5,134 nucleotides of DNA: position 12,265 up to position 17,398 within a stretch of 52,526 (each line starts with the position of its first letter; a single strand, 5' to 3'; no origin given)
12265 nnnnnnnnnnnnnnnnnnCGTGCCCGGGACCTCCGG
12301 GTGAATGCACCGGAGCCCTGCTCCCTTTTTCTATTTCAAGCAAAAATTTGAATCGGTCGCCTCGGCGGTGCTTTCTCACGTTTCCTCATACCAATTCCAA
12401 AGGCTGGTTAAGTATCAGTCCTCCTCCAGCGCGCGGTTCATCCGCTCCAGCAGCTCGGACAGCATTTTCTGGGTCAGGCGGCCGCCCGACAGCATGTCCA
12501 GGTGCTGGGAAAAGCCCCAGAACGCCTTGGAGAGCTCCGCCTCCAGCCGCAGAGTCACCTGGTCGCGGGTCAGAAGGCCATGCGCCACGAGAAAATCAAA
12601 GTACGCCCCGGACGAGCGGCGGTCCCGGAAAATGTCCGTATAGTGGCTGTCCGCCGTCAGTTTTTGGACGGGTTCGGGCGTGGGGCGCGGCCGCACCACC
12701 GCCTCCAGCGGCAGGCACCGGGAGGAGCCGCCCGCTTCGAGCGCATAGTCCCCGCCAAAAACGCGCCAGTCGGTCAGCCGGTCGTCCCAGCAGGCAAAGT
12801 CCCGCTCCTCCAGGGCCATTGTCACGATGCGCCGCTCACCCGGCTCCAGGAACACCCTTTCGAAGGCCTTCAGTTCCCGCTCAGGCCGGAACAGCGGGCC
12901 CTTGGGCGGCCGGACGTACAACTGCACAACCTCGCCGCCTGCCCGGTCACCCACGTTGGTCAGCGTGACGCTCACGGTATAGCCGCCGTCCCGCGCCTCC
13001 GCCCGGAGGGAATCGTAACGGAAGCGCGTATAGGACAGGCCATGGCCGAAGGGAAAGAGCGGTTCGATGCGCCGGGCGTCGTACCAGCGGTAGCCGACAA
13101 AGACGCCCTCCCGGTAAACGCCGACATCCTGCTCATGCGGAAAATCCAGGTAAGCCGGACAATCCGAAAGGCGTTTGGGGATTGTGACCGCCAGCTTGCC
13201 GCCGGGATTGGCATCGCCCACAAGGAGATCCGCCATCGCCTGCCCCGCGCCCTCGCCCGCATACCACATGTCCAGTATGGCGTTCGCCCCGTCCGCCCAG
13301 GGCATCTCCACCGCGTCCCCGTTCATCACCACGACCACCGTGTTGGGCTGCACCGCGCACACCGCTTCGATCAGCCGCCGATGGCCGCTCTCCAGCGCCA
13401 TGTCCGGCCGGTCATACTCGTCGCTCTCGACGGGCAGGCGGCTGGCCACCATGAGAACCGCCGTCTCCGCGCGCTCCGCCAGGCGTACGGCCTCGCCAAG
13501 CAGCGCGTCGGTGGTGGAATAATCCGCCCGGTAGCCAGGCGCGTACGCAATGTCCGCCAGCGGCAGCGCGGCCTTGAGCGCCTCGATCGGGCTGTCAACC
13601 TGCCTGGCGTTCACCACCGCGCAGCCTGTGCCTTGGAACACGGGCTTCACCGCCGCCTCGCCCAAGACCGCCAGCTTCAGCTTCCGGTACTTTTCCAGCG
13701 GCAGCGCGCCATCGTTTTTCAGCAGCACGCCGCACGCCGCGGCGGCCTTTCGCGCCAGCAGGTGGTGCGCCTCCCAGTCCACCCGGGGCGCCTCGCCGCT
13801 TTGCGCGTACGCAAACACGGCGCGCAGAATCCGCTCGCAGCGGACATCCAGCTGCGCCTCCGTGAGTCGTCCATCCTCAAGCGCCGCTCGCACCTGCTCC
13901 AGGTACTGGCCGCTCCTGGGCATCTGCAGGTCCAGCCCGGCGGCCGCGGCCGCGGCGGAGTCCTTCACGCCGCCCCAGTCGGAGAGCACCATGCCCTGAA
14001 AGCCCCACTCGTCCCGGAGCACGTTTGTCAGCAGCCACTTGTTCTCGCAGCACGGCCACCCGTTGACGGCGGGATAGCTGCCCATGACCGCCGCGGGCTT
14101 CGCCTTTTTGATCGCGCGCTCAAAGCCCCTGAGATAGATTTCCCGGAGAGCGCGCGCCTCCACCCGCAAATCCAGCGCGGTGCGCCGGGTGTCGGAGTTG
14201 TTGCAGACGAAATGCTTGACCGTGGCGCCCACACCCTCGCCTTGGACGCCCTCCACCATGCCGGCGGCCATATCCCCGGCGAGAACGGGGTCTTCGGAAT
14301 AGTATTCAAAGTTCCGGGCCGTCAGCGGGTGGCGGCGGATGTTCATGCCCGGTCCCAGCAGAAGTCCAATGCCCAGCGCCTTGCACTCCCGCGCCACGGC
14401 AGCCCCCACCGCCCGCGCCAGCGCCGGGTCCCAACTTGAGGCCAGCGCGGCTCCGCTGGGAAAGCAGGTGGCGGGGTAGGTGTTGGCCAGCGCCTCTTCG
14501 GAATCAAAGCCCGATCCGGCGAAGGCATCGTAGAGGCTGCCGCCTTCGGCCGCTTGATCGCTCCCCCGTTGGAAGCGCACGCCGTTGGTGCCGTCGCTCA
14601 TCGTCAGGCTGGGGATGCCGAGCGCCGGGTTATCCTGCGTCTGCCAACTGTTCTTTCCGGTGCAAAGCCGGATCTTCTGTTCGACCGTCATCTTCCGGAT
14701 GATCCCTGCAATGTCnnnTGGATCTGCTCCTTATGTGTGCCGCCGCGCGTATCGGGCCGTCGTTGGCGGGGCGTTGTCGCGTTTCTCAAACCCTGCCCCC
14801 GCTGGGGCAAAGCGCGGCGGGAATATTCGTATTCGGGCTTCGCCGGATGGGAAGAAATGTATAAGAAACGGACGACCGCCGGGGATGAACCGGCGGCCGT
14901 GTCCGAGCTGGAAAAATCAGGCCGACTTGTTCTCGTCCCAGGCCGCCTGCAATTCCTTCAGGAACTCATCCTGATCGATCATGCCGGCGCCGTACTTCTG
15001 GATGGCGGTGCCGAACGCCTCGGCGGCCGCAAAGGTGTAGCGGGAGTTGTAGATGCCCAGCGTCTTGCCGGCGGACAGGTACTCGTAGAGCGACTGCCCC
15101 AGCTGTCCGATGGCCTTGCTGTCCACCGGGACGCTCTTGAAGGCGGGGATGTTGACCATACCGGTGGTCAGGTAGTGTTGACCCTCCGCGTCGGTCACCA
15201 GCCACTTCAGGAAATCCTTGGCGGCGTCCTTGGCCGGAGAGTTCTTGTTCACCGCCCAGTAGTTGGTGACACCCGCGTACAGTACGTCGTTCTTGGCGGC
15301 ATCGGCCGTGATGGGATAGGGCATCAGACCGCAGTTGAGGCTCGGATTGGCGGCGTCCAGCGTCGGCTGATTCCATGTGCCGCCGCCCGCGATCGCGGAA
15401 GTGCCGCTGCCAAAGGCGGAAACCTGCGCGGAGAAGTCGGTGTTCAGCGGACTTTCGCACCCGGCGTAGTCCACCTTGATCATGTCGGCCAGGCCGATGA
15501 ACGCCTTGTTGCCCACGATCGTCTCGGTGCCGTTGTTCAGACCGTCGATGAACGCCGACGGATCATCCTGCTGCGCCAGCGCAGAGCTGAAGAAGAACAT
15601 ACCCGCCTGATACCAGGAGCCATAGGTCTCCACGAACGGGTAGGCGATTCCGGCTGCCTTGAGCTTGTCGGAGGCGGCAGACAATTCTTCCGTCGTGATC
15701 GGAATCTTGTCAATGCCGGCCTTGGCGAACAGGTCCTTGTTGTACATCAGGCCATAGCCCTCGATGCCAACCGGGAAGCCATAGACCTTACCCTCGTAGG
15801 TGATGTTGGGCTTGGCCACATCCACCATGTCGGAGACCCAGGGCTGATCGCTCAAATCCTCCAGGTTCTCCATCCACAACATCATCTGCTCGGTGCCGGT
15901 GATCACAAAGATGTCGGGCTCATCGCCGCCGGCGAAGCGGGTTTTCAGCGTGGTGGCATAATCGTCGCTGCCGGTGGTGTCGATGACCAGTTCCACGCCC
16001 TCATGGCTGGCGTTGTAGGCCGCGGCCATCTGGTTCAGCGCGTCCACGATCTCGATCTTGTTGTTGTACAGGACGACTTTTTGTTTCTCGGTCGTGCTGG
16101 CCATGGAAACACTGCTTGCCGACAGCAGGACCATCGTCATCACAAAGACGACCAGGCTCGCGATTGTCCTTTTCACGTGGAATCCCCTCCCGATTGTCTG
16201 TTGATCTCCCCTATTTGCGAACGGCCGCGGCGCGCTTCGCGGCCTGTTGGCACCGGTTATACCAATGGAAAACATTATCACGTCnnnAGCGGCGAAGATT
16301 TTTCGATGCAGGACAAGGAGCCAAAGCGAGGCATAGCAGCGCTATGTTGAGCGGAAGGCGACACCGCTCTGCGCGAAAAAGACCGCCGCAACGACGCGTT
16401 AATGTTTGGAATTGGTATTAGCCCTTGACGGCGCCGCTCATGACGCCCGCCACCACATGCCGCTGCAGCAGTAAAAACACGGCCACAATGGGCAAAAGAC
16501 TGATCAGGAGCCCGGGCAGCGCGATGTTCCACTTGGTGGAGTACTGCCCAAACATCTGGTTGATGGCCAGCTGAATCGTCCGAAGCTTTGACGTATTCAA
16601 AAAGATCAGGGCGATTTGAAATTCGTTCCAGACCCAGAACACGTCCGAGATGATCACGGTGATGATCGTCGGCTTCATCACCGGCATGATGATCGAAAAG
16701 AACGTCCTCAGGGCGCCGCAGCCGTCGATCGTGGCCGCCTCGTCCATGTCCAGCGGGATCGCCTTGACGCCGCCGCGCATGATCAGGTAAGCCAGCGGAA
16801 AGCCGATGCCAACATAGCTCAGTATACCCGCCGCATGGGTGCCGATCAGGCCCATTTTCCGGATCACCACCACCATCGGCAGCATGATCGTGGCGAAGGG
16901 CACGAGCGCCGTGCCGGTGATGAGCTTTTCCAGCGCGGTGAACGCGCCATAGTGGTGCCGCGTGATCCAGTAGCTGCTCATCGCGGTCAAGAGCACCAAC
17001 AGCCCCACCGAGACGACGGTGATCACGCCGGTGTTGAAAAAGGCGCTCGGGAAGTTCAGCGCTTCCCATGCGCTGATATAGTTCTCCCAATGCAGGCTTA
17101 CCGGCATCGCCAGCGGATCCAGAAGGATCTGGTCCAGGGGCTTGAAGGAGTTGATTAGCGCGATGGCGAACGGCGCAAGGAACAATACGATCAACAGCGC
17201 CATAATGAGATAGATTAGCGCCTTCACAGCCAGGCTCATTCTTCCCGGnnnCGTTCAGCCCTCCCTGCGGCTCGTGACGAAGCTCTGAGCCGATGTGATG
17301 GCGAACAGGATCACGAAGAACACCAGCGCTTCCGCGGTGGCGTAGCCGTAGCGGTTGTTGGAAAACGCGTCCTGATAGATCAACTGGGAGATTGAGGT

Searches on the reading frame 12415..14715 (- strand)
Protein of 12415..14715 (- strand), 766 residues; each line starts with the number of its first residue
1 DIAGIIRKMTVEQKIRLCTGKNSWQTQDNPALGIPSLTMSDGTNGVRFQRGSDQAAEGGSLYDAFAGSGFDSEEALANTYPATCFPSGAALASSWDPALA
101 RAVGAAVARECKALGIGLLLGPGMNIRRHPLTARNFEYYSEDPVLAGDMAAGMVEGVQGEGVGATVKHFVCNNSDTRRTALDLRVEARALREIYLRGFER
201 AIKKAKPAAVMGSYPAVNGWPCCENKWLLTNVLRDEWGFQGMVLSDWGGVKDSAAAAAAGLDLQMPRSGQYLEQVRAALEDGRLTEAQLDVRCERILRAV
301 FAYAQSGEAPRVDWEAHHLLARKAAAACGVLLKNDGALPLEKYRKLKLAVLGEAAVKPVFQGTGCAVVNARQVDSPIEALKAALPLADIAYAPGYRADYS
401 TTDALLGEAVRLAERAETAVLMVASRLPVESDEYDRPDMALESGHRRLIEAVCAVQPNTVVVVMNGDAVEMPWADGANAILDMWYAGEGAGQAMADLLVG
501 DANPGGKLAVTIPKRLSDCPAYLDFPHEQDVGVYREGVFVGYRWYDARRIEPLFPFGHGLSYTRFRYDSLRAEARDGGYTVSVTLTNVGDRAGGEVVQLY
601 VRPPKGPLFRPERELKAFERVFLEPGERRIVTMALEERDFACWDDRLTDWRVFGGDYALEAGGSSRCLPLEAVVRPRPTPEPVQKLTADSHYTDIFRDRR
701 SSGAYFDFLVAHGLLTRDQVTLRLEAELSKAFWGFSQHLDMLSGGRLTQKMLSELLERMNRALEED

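Call 44: search_protein_families(library=pfam, proteins=[window:12415-14715:-], max_evalue=0.00001)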
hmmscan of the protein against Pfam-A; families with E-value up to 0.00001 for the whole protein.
window:12415-14715:- (766 aa): 3 families
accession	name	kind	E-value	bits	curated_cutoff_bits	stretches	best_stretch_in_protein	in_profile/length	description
PF01915.27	Glyco_hydro_3_C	-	4.1e-50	171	31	1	330-562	2-200/200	Glycosyl hydrolase family 3 C-terminal domain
PF00933.27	Glyco_hydro_3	-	3e-45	155.5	27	1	77-298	76-315/316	Glycosyl hydrolase family 3 N terminal domain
PF14310.12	Fn3-like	-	9.2e-23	80.6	25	1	595-665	1-71/71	Fibronectin type III-like domain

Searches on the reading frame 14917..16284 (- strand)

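Call 44: search_protein_families(library=pfam, proteins=[window:14917-16284:-], max_evalue=0.00001)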
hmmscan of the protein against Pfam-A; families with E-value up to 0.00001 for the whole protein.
window:14917-16284:- (455 aa): 2 families
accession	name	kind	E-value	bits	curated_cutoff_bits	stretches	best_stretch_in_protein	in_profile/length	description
PF01547.30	SBP_bac_1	-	5.2e-37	128.9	26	1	80-367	5-305/307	Bacterial extracellular solute-binding protein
PF13416.11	SBP_bac_8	-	1.6e-35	123.7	27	1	85-386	1-266/279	Bacterial extracellular solute-binding protein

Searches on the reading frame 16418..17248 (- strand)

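Call 44: search_protein_families(library=pfam, proteins=[window:16418-17248:-], max_evalue=0.00001)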
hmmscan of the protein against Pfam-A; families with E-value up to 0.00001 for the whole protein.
window:16418-17248:- (276 aa): 1 family
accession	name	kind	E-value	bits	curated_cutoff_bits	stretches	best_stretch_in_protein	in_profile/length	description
PF00528.27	BPD_transp_1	-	7e-11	42.6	26.4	1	114-267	28-180/184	Binding-protein-dependent transport system inner membrane component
